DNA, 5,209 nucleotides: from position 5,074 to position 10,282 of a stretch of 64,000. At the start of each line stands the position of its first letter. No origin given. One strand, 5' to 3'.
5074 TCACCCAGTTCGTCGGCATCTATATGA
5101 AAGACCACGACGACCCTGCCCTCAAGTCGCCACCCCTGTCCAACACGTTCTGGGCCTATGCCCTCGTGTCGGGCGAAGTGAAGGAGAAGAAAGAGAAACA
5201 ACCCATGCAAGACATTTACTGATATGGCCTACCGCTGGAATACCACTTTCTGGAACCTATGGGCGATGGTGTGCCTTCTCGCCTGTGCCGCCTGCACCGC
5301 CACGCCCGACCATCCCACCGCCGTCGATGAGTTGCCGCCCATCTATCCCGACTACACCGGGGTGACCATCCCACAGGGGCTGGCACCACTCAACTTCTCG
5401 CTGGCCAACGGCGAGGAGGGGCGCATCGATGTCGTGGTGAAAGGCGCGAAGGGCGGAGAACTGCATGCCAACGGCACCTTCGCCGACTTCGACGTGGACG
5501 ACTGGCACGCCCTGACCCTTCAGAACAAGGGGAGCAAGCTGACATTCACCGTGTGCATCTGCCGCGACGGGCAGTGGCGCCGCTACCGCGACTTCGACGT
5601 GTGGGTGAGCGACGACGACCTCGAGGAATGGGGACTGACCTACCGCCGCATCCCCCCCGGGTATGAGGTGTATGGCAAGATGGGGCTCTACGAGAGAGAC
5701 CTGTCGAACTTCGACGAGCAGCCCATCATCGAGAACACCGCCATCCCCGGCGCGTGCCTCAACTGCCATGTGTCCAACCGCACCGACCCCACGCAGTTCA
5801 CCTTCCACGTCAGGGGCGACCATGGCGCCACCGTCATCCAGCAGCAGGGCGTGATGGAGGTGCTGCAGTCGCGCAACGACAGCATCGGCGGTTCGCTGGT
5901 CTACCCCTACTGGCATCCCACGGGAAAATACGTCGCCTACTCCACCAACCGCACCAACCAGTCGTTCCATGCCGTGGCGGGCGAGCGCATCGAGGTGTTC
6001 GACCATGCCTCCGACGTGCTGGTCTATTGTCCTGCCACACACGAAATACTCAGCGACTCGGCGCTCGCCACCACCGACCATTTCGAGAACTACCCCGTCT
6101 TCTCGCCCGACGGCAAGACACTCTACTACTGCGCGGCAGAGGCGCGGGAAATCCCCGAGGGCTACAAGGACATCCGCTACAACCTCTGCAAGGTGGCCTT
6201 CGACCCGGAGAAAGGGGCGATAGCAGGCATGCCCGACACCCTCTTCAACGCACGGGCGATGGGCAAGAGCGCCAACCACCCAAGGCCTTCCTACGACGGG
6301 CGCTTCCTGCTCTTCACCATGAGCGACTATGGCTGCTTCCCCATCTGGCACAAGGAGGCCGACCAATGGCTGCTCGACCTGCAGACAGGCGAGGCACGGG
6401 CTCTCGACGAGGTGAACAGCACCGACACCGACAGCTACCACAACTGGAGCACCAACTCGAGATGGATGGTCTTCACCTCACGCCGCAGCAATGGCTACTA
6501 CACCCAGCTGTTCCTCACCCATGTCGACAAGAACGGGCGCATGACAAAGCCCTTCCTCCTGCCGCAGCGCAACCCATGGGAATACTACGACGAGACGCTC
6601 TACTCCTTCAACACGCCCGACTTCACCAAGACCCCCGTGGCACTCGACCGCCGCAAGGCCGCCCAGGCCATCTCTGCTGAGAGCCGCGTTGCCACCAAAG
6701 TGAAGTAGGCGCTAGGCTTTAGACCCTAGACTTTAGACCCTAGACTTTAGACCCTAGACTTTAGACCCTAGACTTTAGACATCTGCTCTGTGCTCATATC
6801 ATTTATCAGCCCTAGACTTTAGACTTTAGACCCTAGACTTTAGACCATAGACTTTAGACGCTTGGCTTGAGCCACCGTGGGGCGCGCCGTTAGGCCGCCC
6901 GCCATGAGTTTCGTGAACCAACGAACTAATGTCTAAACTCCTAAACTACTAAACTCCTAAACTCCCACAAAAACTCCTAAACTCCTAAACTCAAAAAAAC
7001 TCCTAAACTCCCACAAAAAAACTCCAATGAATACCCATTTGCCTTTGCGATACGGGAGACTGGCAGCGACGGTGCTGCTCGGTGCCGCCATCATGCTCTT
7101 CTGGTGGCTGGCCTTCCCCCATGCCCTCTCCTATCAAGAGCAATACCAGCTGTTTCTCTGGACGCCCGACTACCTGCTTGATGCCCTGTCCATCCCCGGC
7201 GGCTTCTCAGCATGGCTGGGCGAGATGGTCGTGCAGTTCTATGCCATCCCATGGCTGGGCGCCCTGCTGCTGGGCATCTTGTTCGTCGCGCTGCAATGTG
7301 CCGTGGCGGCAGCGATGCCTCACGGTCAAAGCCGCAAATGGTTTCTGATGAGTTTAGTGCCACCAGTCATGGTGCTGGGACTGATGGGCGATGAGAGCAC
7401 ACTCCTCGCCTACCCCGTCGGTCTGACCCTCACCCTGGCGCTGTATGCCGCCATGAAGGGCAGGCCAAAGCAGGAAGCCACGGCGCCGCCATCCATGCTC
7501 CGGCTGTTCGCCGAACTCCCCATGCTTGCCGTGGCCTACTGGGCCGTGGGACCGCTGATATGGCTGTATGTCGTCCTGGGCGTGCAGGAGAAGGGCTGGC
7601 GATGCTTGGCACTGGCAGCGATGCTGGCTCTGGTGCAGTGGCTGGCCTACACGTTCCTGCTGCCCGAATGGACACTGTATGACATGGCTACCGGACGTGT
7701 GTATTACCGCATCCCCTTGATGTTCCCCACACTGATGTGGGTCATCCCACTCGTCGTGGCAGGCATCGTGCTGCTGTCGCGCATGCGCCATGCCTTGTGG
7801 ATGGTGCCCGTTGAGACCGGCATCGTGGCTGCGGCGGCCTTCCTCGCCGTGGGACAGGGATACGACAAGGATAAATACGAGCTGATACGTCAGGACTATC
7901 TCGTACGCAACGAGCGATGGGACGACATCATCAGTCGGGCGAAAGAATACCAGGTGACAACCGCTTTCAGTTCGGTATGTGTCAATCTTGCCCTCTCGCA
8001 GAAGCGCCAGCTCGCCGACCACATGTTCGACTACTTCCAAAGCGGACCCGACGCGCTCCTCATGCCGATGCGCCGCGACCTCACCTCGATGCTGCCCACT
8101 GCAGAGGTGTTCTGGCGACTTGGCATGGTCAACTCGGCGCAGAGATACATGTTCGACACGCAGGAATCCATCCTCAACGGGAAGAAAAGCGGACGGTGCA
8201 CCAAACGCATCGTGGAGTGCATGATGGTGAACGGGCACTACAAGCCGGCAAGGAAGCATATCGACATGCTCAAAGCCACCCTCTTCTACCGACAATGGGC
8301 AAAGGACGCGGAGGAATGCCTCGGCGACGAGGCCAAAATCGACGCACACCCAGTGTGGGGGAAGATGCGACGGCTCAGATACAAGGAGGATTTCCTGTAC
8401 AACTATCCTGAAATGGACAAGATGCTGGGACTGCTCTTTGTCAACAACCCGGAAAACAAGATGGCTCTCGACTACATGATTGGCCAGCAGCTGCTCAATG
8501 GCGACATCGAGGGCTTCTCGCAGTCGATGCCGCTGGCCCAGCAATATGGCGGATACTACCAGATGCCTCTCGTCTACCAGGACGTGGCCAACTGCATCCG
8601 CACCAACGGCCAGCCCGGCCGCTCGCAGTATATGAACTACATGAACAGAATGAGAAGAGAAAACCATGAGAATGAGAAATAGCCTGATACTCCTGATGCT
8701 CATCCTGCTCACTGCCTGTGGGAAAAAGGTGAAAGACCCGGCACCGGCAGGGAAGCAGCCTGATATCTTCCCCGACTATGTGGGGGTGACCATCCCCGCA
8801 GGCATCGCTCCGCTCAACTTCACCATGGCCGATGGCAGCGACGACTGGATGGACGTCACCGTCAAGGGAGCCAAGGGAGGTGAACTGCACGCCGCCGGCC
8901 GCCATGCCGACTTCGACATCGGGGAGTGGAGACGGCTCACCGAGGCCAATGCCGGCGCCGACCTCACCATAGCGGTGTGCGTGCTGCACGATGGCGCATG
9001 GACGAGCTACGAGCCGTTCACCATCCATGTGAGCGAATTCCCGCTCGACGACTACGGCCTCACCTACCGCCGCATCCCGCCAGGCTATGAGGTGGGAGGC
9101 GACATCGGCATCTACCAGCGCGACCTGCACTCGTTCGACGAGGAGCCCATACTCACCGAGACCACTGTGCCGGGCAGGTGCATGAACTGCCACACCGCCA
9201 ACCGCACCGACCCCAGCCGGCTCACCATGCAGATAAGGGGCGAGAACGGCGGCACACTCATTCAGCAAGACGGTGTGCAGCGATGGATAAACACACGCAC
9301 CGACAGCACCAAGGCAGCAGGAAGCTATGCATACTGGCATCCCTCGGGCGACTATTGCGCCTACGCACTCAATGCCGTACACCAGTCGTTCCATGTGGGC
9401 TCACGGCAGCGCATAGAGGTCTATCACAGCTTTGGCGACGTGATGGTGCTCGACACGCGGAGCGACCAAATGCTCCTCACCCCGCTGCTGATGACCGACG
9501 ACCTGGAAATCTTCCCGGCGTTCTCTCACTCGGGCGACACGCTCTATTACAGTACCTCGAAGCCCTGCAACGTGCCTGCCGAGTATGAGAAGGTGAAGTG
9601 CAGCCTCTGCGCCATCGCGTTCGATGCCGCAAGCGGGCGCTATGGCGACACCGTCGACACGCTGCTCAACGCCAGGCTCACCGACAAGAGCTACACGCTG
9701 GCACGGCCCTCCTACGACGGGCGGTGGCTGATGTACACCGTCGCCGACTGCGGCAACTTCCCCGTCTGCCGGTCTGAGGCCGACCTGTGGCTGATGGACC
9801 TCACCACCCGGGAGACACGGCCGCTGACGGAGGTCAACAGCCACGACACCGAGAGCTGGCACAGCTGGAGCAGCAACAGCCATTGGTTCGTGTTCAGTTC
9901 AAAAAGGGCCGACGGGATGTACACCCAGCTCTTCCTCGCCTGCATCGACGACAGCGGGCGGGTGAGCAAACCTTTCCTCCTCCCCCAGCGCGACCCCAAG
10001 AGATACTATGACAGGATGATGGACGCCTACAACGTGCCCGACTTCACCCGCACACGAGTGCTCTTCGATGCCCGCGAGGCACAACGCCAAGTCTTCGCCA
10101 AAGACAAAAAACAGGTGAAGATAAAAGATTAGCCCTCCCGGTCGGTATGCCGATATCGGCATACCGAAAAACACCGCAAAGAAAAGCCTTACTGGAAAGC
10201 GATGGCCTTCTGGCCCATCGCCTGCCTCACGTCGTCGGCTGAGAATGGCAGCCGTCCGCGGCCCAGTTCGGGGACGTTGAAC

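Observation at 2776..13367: Triplicated, translationally coupled two-gene cassette: polytopic membrane protein plus beta-propeller lipoprotein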

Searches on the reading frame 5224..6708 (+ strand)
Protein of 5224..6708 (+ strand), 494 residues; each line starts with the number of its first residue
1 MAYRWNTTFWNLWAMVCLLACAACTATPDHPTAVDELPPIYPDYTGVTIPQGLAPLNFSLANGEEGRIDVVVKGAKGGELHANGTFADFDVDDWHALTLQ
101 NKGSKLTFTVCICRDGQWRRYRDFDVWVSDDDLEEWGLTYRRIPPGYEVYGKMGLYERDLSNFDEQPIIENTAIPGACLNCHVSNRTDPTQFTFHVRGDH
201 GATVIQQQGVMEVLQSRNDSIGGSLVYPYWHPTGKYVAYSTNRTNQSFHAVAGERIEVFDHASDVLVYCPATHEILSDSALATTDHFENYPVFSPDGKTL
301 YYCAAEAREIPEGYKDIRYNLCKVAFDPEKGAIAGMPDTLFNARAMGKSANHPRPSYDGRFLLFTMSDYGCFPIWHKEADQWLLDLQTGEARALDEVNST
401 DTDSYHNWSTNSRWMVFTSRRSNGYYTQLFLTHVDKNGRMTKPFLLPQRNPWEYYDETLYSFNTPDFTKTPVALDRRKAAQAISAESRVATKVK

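Call 10: search_protein_families(library=pfam, proteins=[window:5224-6708:+], max_evalue=0.01)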
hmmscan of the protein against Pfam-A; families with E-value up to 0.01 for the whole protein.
window:5224-6708:+ (494 aa): 1 family
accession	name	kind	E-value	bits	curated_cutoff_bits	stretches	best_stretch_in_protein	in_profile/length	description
PF07676.18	PD40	-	1.1e-11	44.8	20.9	1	283-303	6-26/38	WD40-like Beta Propeller Repeat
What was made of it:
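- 5224..6708 (+): A2: lipoprotein with an Ig-like domain and a PD40 beta-propeller. CLNCH at residues 178-182. PD40 E 1e-11 (call 10).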

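Call 11: search_protein_families(library=ncbifam, proteins=[window:5224-6708:+], max_evalue=0.01)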
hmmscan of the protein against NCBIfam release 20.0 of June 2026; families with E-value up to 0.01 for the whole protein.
window:5224-6708:+ (494 aa): 2 families
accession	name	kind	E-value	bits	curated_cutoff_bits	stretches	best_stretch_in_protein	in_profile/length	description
TIGR02800.1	propeller_TolB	equivalog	9e-06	24.9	343.15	0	352-432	239-308/418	Tol-Pal system beta propeller repeat protein TolB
NF053518.1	DipepPtdsDpp5Prph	equivalog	0.00064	18.3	900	0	230-307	202-269/655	dipeptidyl-peptidase Dpp5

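Call 21: find_homologous_proteins(query=window:5224-6708:+)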
Query window:5224-6708:+ (494 aa): 5527 proteins with E <= 0.001 among 8000 candidates; the best 120 are listed.
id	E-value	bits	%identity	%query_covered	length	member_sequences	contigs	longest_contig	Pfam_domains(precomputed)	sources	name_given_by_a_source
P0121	0.0e+0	1180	99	100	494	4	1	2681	PF26549.1,PF26550.2,PF07676.19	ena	-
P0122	0.0e+0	1022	84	100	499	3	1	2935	PF26549.1,PF26550.2,PF07676.19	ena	-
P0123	6.1e-291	984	81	100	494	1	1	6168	PF26549.1,PF26550.2,PF07676.19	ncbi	-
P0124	6.5e-282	954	82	97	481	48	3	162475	PF26549.1,PF26550.2,PF07676.19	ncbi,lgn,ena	-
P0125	2.3e-261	886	73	98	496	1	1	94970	PF26549.1,PF26550.2,PF07676.19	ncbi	-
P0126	4.1e-260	882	76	97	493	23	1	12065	PF26549.1,PF26550.2,PF07676.19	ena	-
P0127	7.4e-259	878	74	99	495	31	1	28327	PF26549.1,PF26550.2,PF07676.19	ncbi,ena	-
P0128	1.1e-258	877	72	98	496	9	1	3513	PF26549.1,PF26550.2,PF07676.19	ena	-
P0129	1.4e-256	870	72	98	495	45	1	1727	PF26549.1,PF26550.2,PF07676.19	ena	-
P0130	2.7e-254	863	71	100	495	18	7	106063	PF26549.1,PF26550.2,PF07676.19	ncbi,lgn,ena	-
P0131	1.4e-253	860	72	97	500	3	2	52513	PF26549.1,PF26550.2,PF07676.19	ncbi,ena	-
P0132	8.2e-249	845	71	96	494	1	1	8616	PF26549.1,PF26550.2,PF07676.19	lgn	-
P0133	9.7e-249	845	70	99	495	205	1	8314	PF26549.1,PF26550.2,PF07676.19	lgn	-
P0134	5.6e-241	819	68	99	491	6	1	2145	PF26549.1,PF26550.2,PF07676.19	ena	-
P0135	2.9e-235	800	67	97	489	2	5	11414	PF26549.1,PF26550.2,PF07676.19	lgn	-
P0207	3.7e-219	747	62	97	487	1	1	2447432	PF26549.1,PF26550.2,PF07676.19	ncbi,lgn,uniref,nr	ncbi:cytochrome c-binding protein [Prevotella lacticifex]|uniref:TolB family protein n=1 Tax=Prevote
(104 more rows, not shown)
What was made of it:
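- One source names a homologue 'cytochrome c-binding protein' (call 21).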

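Call 34: search_solved_structures(query=A2, max_evalue=1)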
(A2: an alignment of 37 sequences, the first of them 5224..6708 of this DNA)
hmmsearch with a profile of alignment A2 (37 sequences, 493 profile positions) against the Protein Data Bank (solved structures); distinct sequences matched with E-value up to 1: 5.
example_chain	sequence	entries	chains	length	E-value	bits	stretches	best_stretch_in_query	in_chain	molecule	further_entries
3hfq_A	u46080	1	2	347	0.0031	19.2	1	251-387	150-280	uncharacterized protein lp_2219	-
1uds_A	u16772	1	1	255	0.71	11.4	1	44-119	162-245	Ribonuclease PH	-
1udn_A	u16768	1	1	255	0.73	11.3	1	44-119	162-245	Ribonuclease PH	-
1udo_A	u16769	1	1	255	0.73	11.3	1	44-119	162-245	Ribonuclease PH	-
1udq_A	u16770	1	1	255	0.73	11.3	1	44-119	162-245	Ribonuclease PH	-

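Call 43: predict_structure(alignment_id=A2)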
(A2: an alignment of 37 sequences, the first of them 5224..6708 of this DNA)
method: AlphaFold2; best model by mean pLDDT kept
length: 494 residues; sequences in the alignment: 37
mean_pLDDT: 86.1   pTM: 0.86
mean pLDDT of the five models: 86.1, 86.1, 86.0, 85.2, 84.8
residues with pLDDT >= 90: 261; 70-90: 167; 50-70: 57; < 50: 9
segments of 3 or more residues with pLDDT < 50: 249-252
pLDDT, mean of each block of 10 residues (from residue 1): 75 82 69 95 96 96 89 98 95 98 98 93 98 94 65 83 93 65 80 78 85 79 82 92 57 51 83 91 87 96 89 84 96 94 94 94 90 73 96 89 80 91 72 95 95 82 89 88 85 89
secondary structure, 60 per line:
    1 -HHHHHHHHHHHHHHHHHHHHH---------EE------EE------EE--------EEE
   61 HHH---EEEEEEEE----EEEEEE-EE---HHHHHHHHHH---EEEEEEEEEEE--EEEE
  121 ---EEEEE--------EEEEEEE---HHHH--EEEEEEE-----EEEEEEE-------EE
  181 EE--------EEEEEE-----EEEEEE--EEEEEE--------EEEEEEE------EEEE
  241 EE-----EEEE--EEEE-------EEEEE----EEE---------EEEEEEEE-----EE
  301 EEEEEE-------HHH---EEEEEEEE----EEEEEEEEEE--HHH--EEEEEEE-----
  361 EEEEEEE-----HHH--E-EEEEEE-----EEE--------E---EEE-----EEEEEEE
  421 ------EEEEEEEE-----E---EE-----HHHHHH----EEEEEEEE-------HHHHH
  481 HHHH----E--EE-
elements in order: H2-22 E58-60 E67-74 E79-84 H91-100 E104-114 E117-120 E124-128 E137-143 H147-150 E153-159 E165-171 E179-182 E191-196 E202-207 E210-215 E224-230 E237-242 E248-251 E254-257 E265-269 E274-276 E286-293 E299-306 E320-327 E332-341 E349-355 E361-367 E380-385 E391-393 E406-408 E414-420 E427-434 H451-456 E461-468 H476-484
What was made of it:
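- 5224..6708 (+): AF2 pLDDT 86.1, pTM 0.86 (call 43).
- On c-type cytochrome: The model is all-beta around the motif (call 43).
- On TolB: The N-terminal domain is an Ig-like beta-sandwich (call 43).
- The model is least confident around the motif (pLDDT 65 for residues 171-180; call 43). P has an Ig-like N-terminal domain, not the TolB N-terminal domain (call 43).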

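Call 46: fold_search(model_id=the predicted structure, library=pdb)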
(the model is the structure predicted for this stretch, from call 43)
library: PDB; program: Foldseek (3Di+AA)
matches with E <= 10: 1940; with E <= 0.001: 192
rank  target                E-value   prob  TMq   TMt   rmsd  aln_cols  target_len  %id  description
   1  5yzo_B                1.6e-09  1.00  0.38  0.30  12.6       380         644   13  Crystal structure of S9 peptidase mutant (S514A) from Deinococcus radiodurans R1 (released 2018-11-14)
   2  5yzm_B                2.9e-09  1.00  0.37  0.31  10.5       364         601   12  Crystal structure of S9 peptidase (inactive form) from Deinococcus radiodurans R1 (released 2018-11-14)
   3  9gou_A                5.9e-09  1.00  0.36  0.27  13.4       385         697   14  Cryo-EM structure of acylaminoacyl-peptidase in complex with dichlorvos (released 2025-10-22)
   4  6igq_B                8.1e-09  1.00  0.36  0.30  10.6       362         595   13  Crystal structure of inactive state of S9 peptidase from Deinococcus radiodurans R1 (PMSF treated) (released 2018-11-14)
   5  5yzm_C                8.1e-09  1.00  0.35  0.30  10.2       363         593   13  Crystal structure of S9 peptidase (inactive form) from Deinococcus radiodurans R1 (released 2018-11-14)
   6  1k32_A                2.8e-08  1.00  0.33  0.18  12.5       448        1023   12  Crystal structure of the tricorn protease (released 2001-12-05)
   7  9gne_A                3.1e-08  1.00  0.35  0.27  12.9       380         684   14  CryoEM structure of mammalian AAP in complex with acetyl-alanyl-chloromethylketone (released 2025-10-22)
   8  6igq_D                7.0e-08  1.00  0.34  0.30  10.7       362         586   12  Crystal structure of inactive state of S9 peptidase from Deinococcus radiodurans R1 (PMSF treated) (released 2018-11-14)
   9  9q5g_B                7.0e-08  1.00  0.37  0.27  10.0       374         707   11  Human prolyl endopeptidase (PREP) - apo form (released 2026-01-21)
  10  9q5x_A                9.2e-08  1.00  0.36  0.26  10.2       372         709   11  Human prolyl endopeptidase (PREP) - complex with KT-2-74 (released 2026-01-21)
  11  3pe7                  1.1e-07  1.00  0.32  0.40  12.5       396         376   13  Oligogalacturonate lyase in complex with manganese (released 2010-11-03)
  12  9bfs_A                1.7e-07  1.00  0.34  0.14  10.7       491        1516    8  Cryo-EM structure of Sevenless extracellular domain (dimer, pH 6.6) (released 2025-01-29)
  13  9bfu_A                2.1e-07  1.00  0.35  0.13  10.7       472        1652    8  Cryo-EM structure of Sevenless extracellular domain (composite map of the dimer, pH 4.6) (released 2025-01-29)
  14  3eq8                  2.3e-07  1.00  0.37  0.27   9.9       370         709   11  Prolyl oligopeptidase complexed with R-Pro-(decarboxy-Pro)-Type inhibitors (released 2009-08-25)
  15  9bfq_A                2.3e-07  0.99  0.20  0.12  22.8       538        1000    8  Cryo-EM structure of Sevenless in complex with Bride of Sevenless (released 2025-01-29)
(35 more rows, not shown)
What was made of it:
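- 5224..6708 (+): Foldseek finds propellers of S9 peptidases and tricorn at E 1e-9 (call 46).
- Closest known: TolB. Same: PD40-type beta-propeller in the periplasm (calls 10, 11, 46).
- The motif lies in a predicted beta-strand of the propeller (calls 10, 43, 46).
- Tried and rejected: A2 returned generic propellers (call 46).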

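Call 47: find_encoding_contigs(protein=P0207, flank=10000, max_places=2)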
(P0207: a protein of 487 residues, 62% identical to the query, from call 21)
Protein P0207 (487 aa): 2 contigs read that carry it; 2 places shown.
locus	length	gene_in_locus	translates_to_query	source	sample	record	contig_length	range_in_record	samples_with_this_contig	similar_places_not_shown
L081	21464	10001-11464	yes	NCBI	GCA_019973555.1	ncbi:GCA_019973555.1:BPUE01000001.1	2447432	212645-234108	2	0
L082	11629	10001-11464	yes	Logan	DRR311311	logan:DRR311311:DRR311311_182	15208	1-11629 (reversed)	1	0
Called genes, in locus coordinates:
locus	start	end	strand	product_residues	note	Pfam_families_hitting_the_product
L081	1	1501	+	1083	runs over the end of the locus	PF13715:CarbopepD_reg_2, PF07715:Plug, PF00593:TonB_dep_Rec_b-barrel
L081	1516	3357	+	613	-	PF14322:SusD-like_3, PF07980:SusD_RagB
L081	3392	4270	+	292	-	-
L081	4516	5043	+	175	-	PF14289:DUF4369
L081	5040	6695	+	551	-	PF19529:DUF6057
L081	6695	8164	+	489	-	PF26550:Tricorn_2nd (weak), PF07676:PD40 (faint)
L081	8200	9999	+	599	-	PF19529:DUF6057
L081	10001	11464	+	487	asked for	PF26549:Tricorn_N (faint), PF26550:Tricorn_2nd (faint), PF07676:PD40 (weak)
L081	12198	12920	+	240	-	PF01027:Bax1-I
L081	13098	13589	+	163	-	PF01316:Arg_repressor, PF02863:Arg_repressor_C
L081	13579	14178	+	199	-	-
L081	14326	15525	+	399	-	PF00764:Arginosuc_synth, PF20979:Arginosuc_syn_C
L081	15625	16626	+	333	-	PF01118:Semialdhyde_dh, PF22698:Semialdhyde_dhC_1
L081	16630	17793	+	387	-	PF00202:Aminotran_3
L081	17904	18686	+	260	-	PF03446:NAD_binding_2 (weak), PF03807:F420_oxidored, PF14748:P5CR_dimer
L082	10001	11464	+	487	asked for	PF26549:Tricorn_N (faint), PF26550:Tricorn_2nd (faint), PF07676:PD40 (weak)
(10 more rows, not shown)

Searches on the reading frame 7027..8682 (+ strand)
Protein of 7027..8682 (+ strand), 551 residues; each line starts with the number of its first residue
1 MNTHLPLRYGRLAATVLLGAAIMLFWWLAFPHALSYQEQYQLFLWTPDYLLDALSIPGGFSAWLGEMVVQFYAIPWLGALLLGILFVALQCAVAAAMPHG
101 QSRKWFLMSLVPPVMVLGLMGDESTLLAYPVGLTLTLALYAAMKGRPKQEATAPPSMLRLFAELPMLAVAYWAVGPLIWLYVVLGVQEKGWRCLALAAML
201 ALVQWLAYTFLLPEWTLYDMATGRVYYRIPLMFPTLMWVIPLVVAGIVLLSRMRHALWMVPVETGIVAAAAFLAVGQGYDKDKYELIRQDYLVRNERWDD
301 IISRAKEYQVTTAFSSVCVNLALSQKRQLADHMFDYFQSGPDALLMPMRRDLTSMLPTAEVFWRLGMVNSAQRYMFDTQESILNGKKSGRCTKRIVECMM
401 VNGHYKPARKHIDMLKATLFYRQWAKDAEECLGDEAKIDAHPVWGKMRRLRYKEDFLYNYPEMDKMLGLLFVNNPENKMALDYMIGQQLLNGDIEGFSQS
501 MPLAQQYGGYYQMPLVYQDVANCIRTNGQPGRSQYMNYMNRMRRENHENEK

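Call 10: search_protein_families(library=pfam, proteins=[window:7027-8682:+], max_evalue=0.01)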
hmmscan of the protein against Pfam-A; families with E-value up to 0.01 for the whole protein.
window:7027-8682:+ (551 aa): 1 family
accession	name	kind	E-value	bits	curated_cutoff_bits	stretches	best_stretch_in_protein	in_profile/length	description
PF19529.4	DUF6057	-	1.6e-133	447.1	29.8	1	13-526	8-516/569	Family of unknown function (DUF6057)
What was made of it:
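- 7027..8682 (+): B1: DUF6057 paralogue. PF19529 E 2e-133 (call 10).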

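Call 11: search_protein_families(library=ncbifam, proteins=[window:7027-8682:+], max_evalue=0.01)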
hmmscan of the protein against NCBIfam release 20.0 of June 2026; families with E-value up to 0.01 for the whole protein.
window:7027-8682:+ (551 aa): 0 families

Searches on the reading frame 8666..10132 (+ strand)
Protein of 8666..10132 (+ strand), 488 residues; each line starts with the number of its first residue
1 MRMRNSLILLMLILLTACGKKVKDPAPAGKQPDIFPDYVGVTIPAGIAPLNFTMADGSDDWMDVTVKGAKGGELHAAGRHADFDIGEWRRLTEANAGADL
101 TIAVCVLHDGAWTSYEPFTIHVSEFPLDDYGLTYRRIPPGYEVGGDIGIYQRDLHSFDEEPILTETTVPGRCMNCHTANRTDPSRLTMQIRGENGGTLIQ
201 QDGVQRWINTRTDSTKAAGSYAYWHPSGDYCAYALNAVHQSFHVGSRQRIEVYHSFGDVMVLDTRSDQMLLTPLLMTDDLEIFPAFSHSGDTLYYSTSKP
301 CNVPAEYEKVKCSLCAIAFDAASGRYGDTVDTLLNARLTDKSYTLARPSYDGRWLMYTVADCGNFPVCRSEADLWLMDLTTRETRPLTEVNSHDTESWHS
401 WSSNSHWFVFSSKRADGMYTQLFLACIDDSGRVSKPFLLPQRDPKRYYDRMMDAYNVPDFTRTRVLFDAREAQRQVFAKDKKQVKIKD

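Call 10: search_protein_families(library=pfam, proteins=[window:8666-10132:+], max_evalue=0.01)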
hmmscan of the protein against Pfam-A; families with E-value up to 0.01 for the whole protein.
window:8666-10132:+ (488 aa): 1 family
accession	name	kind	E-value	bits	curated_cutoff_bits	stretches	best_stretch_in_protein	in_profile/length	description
PF07676.18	PD40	-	0.00044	20.6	20.9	0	396-417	11-32/38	WD40-like Beta Propeller Repeat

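Call 11: search_protein_families(library=ncbifam, proteins=[window:8666-10132:+], max_evalue=0.01)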
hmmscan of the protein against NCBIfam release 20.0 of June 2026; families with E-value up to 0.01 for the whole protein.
window:8666-10132:+ (488 aa): 1 family
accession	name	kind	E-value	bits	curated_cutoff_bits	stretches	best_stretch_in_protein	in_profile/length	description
TIGR02800.1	propeller_TolB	equivalog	0.00018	20.6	343.15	1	371-415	258-300/418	Tol-Pal system beta propeller repeat protein TolB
